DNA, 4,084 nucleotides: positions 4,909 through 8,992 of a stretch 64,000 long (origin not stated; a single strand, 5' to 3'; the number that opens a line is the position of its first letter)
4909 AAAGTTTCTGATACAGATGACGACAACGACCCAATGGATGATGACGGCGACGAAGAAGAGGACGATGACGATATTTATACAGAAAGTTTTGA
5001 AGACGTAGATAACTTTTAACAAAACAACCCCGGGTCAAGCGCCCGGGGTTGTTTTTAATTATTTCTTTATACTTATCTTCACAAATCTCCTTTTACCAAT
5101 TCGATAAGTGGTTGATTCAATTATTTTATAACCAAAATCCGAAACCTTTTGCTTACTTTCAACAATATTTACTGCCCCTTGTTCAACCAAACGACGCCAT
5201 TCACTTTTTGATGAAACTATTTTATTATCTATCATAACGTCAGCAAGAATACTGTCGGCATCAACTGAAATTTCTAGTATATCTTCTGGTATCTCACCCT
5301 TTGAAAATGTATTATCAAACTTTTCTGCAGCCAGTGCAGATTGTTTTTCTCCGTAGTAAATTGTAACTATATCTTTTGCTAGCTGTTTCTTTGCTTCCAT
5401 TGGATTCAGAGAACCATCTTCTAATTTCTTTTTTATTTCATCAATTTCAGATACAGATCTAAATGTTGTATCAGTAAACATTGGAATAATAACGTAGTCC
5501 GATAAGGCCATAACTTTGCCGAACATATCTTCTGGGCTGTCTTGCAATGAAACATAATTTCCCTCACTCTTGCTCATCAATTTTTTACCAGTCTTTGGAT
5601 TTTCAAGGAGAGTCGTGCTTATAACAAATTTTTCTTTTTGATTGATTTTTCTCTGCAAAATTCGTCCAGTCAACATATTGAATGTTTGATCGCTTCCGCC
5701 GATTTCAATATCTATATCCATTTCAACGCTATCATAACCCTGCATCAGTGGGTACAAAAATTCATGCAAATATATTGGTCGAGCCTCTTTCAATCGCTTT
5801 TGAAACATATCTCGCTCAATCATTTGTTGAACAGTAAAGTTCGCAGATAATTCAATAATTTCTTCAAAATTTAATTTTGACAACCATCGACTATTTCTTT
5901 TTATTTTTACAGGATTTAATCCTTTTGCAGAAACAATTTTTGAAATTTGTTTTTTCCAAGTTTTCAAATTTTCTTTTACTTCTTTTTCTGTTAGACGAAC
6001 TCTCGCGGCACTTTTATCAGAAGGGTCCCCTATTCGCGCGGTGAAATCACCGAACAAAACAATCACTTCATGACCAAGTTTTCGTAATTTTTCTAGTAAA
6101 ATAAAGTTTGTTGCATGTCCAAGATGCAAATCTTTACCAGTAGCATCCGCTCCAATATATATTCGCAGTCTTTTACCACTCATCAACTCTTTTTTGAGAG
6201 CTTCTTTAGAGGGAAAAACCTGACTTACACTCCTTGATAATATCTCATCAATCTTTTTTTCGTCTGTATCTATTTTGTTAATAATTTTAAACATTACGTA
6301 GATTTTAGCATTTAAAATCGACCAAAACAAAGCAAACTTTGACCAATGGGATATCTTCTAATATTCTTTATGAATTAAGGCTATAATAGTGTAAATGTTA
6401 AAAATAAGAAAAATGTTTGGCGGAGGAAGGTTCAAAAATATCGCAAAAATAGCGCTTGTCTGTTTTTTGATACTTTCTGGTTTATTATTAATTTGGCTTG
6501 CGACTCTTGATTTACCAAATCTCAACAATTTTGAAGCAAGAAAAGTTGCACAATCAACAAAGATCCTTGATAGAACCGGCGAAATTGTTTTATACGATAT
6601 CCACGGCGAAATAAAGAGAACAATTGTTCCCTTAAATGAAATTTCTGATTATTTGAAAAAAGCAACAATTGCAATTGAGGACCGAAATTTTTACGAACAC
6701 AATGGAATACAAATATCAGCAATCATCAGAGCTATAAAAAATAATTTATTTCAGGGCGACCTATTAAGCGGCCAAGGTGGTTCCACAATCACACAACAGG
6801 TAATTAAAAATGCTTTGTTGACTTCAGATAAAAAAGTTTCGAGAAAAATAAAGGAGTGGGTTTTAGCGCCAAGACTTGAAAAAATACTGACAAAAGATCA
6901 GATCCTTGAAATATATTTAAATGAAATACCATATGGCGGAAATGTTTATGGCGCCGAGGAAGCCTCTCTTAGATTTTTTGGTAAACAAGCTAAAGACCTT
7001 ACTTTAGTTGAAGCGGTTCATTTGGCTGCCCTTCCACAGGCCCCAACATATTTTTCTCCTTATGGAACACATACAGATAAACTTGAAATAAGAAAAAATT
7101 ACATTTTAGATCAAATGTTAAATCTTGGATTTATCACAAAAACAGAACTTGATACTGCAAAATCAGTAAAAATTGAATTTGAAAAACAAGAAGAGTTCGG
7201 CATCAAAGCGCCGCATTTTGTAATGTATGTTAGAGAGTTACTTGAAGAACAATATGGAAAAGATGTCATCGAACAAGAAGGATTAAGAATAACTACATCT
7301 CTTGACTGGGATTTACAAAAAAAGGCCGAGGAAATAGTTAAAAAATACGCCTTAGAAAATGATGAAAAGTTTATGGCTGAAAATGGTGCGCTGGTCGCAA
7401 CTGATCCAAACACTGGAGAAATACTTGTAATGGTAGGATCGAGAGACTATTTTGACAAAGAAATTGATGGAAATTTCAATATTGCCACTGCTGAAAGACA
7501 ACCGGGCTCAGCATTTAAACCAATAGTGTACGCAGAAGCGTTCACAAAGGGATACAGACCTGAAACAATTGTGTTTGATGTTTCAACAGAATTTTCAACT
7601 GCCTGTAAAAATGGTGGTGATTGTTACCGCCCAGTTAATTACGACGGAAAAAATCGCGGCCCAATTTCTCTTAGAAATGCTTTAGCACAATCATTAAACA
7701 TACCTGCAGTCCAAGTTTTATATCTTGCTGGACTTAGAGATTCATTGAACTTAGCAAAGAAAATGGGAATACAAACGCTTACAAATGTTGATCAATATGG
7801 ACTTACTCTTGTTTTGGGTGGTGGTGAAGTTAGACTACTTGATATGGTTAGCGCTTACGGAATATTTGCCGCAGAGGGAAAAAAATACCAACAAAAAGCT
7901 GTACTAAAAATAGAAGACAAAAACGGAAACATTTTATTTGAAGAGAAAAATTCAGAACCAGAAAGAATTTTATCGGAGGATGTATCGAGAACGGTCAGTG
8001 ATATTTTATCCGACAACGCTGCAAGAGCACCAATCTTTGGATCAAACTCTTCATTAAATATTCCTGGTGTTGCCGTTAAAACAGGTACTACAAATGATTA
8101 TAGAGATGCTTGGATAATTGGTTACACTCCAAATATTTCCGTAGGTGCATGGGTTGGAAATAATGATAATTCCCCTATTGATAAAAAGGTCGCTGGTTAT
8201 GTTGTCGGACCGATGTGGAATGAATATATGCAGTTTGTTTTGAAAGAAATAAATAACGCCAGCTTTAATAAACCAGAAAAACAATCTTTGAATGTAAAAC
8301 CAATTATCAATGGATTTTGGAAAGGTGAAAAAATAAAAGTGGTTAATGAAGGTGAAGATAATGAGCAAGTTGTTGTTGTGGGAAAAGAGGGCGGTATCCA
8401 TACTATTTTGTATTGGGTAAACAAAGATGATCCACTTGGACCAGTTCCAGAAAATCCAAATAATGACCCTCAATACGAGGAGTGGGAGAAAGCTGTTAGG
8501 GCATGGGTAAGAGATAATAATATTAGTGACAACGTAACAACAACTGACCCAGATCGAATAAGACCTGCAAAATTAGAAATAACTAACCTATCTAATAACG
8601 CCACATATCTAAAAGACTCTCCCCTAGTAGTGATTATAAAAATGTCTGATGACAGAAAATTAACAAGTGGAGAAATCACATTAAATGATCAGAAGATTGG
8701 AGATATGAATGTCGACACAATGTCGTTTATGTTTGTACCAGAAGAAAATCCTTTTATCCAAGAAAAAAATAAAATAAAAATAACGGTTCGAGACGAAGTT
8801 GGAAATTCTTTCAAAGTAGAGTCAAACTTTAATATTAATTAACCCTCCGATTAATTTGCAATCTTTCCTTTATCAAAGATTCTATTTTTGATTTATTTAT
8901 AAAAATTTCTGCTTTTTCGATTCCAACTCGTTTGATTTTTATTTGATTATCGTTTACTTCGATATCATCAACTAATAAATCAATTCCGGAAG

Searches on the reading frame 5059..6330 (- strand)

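Call 10: search_protein_families(library=pfam, proteins=[window:5059-6330:-], max_evalue=0.00001)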
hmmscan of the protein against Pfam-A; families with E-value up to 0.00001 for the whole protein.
window:5059-6330:- (423 aa): 1 family
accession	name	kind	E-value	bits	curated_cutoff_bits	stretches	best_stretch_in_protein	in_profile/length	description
PF00579.31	tRNA-synt_1b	-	6.6e-61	206.6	21.1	1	52-342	3-291/292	tRNA synthetases class I (W and Y)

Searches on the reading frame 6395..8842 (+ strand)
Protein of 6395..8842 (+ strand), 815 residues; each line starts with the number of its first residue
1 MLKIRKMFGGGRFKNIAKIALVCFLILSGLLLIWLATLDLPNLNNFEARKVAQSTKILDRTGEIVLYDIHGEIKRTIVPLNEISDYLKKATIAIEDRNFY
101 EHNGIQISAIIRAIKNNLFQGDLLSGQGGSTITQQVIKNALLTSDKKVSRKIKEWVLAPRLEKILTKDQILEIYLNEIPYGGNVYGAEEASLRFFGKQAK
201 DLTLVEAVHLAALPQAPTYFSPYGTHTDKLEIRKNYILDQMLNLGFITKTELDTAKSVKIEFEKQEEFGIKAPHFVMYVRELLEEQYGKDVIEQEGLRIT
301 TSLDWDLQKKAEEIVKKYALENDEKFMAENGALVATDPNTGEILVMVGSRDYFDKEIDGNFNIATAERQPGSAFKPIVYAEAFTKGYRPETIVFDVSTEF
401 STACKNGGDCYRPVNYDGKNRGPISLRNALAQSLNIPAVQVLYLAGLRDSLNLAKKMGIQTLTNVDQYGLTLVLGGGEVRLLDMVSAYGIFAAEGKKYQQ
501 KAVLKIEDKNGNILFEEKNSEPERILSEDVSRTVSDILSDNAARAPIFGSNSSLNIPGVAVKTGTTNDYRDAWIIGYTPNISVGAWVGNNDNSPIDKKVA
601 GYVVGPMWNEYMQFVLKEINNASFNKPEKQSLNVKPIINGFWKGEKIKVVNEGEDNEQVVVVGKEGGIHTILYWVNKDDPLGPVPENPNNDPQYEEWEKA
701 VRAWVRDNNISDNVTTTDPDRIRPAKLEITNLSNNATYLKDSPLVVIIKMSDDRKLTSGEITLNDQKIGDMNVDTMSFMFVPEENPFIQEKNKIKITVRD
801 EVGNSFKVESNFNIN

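Call 10: search_protein_families(library=pfam, proteins=[window:6395-8842:+], max_evalue=0.00001)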
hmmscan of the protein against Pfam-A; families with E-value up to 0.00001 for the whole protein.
window:6395-8842:+ (815 aa): 2 families
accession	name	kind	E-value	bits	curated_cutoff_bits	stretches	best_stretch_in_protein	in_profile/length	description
PF00912.28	Transgly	-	7e-59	198.7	27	1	68-241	7-177/178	Transglycosylase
PF00905.27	Transpeptidase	-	2.2e-20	73.5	22.1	1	331-604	1-290/299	Penicillin binding protein transpeptidase domain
